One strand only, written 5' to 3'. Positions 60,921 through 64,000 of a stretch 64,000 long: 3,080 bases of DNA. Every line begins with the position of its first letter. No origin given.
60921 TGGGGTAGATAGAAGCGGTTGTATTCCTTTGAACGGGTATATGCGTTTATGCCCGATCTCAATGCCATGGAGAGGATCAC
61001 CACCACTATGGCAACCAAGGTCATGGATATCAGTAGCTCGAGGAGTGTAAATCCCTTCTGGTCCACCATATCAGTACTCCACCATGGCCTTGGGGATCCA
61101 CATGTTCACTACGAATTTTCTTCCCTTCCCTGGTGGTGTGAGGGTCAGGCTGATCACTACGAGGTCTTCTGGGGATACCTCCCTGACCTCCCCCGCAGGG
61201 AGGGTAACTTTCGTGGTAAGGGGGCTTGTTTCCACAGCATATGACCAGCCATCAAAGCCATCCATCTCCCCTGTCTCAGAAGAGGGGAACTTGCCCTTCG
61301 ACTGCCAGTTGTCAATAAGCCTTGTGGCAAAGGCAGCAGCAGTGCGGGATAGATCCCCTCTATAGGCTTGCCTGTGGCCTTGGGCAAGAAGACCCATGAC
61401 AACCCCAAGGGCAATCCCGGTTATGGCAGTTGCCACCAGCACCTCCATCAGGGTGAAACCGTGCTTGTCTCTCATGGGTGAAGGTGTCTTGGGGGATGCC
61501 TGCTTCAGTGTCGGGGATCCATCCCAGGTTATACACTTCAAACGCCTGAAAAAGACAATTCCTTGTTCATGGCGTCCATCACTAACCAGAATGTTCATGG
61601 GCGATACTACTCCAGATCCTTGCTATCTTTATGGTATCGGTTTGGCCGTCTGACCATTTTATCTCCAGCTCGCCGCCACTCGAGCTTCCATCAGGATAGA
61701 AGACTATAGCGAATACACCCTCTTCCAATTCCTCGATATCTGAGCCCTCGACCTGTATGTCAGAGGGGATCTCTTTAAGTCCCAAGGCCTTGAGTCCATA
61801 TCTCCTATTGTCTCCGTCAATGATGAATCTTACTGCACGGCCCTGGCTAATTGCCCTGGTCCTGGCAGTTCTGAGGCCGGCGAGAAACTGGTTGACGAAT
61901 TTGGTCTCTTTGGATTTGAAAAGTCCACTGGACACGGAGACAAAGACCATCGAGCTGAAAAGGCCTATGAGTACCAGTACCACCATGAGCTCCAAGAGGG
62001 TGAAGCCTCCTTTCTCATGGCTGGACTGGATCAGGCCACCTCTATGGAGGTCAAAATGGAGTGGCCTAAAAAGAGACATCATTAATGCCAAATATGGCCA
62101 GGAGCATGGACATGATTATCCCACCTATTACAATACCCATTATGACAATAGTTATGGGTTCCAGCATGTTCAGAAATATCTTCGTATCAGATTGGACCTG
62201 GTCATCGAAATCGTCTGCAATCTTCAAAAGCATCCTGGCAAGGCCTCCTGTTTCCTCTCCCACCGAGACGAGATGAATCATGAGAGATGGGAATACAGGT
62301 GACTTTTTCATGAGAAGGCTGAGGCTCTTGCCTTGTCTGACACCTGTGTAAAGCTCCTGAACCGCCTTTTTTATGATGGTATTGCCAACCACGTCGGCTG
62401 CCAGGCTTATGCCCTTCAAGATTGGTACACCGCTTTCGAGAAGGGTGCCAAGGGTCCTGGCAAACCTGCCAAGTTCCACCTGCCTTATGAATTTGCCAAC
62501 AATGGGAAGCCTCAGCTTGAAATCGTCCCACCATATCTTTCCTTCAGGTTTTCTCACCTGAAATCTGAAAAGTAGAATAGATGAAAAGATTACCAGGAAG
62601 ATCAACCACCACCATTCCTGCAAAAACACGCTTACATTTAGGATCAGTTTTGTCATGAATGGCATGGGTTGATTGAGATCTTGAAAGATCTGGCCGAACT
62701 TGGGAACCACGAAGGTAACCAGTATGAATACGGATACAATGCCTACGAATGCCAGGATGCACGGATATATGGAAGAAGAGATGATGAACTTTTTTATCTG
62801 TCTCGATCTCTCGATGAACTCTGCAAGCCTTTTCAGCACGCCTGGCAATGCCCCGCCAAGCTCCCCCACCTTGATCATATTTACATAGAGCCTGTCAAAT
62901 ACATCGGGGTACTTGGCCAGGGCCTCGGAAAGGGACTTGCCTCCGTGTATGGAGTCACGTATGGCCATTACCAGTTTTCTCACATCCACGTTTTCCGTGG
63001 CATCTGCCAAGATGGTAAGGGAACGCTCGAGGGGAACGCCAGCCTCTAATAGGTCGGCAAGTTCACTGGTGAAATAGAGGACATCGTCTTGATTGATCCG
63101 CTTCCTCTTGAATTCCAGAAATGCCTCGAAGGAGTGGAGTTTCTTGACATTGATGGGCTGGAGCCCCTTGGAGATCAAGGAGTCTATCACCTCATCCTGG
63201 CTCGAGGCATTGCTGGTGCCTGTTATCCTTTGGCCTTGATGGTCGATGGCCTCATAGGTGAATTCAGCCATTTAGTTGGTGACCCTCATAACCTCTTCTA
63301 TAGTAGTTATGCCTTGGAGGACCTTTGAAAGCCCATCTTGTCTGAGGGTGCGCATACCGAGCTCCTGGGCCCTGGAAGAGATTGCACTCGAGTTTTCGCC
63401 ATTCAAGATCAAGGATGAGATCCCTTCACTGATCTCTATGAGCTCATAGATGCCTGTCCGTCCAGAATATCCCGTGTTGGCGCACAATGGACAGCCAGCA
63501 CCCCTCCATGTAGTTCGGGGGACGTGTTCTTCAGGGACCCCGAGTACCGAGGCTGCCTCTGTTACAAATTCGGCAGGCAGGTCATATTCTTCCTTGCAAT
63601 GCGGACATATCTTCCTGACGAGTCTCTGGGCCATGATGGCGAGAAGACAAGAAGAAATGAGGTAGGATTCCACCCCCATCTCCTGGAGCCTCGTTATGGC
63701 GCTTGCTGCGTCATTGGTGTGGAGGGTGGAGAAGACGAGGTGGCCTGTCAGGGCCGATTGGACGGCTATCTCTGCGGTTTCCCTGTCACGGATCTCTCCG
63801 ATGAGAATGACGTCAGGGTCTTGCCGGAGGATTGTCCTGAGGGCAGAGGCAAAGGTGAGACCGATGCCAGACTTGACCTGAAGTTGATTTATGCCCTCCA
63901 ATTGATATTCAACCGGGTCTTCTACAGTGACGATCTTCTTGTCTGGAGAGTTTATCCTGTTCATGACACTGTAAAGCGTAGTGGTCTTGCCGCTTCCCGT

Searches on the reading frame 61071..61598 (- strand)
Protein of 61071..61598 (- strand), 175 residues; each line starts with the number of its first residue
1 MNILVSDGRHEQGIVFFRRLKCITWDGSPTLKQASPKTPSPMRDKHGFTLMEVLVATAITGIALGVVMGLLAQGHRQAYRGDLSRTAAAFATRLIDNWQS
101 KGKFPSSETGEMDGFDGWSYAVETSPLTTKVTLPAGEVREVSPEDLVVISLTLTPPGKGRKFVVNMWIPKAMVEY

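Call 53: search_protein_families(library=pfam, proteins=[window:61071-61598:-], max_evalue=0.00001)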
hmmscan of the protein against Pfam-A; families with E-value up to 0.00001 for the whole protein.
window:61071-61598:- (175 aa): 1 family
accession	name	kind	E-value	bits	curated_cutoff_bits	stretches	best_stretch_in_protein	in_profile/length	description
PF07963.17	N_methyl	-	8.5e-08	31.9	21.2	1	42-67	1-26/27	Prokaryotic N-terminal methylation motif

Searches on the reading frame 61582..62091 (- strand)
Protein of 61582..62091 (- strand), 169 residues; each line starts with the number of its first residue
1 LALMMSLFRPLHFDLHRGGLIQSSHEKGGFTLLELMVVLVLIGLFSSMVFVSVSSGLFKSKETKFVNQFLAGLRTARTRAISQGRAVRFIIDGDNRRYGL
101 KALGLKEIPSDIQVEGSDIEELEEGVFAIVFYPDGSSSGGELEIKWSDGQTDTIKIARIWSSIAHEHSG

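Call 53: search_protein_families(library=pfam, proteins=[window:61582-62091:-], max_evalue=0.00001)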
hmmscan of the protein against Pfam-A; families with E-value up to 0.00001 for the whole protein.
window:61582-62091:- (169 aa): 2 families
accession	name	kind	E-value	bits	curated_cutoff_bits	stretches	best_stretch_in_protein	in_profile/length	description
PF12019.13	GspH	-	1.7e-07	32.1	21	1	66-156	2-104/108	Type II transport protein GspH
PF07963.17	N_methyl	-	6.1e-07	29.2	21.2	1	28-50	5-27/27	Prokaryotic N-terminal methylation motif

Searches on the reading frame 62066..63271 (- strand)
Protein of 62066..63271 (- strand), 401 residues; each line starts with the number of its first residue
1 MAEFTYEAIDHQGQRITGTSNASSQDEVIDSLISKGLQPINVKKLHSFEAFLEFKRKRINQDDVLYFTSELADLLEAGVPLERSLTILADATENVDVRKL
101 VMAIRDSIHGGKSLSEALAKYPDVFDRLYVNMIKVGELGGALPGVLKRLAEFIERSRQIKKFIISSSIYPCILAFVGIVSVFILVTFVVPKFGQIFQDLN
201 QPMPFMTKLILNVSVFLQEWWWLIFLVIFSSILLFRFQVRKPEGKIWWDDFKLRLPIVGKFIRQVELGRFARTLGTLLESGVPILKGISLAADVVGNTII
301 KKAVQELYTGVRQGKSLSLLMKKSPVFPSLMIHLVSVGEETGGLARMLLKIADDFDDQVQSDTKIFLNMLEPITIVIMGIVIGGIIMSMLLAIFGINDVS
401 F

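Call 53: search_protein_families(library=pfam, proteins=[window:62066-63271:-], max_evalue=0.00001)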
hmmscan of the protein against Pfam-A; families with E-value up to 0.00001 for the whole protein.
window:62066-63271:- (401 aa): 1 family
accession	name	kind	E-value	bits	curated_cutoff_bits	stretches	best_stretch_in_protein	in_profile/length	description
PF00482.28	T2SSF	-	1.8e-65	219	25.2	2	67-190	1-125/125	Type II secretion system (T2SS), protein F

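Call 68: find_encoding_contigs(protein=window:62069-63271:-, flank=10000, max_places=1)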
Protein window:62069-63271:- (401 aa): 5 contigs read that carry it; 1 place shown.
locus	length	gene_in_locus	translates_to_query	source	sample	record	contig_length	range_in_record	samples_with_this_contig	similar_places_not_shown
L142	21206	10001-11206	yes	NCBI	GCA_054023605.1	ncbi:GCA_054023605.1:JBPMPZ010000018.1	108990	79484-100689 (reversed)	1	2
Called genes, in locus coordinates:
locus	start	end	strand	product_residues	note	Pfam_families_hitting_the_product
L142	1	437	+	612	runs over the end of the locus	PF13522:GATase_6, PF13537:GATase_7, PF01380:SIS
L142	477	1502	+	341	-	PF00106:adh_short (weak), PF01073:3Beta_HSD, PF01370:Epimerase, PF02719:Polysacc_synt_2, PF04321:RmlD_sub_bind, PF16363:GDP_Man_Dehyd, PF13460:NAD_binding_10 (weak)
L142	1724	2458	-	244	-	PF00881:Nitroreductase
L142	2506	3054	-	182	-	PF00156:Pribosyltran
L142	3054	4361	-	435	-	PF00206:Lyase_1, PF10397:ADSL_C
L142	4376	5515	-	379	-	PF01041:DegT_DnrJ_EryC1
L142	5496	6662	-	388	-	PF00266:Aminotran_5, PF01212:Beta_elim_lyase, PF01041:DegT_DnrJ_EryC1 (weak)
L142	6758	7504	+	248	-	PF03330:DPBB_1, PF05036:SPOR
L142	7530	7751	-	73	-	-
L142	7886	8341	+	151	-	PF07963:N_methyl, PF08334:T2SSG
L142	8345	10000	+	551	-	PF05157:MshEN, PF00437:T2SSE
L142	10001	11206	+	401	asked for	PF28597:T2SSF_N, PF00482:T2SSF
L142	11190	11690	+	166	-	PF07963:N_methyl (weak), PF12019:GspH (weak)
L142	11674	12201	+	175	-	PF07963:N_methyl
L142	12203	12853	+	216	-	PF07963:N_methyl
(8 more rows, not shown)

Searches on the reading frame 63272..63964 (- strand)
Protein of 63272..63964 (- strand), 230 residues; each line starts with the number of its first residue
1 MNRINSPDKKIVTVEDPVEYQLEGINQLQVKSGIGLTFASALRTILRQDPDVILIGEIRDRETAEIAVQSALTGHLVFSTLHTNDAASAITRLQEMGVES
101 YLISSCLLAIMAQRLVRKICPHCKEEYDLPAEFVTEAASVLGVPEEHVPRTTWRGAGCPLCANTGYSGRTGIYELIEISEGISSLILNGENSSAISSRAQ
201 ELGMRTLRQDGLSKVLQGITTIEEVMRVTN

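Call 53: search_protein_families(library=pfam, proteins=[window:63272-63964:-], max_evalue=0.00001)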
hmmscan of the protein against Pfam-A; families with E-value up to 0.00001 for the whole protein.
window:63272-63964:- (230 aa): 1 family
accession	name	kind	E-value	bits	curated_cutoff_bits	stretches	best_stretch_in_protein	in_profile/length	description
PF00437.27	T2SSE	-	1e-81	274.9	24.9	1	2-227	164-370/370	Type II/IV secretion system protein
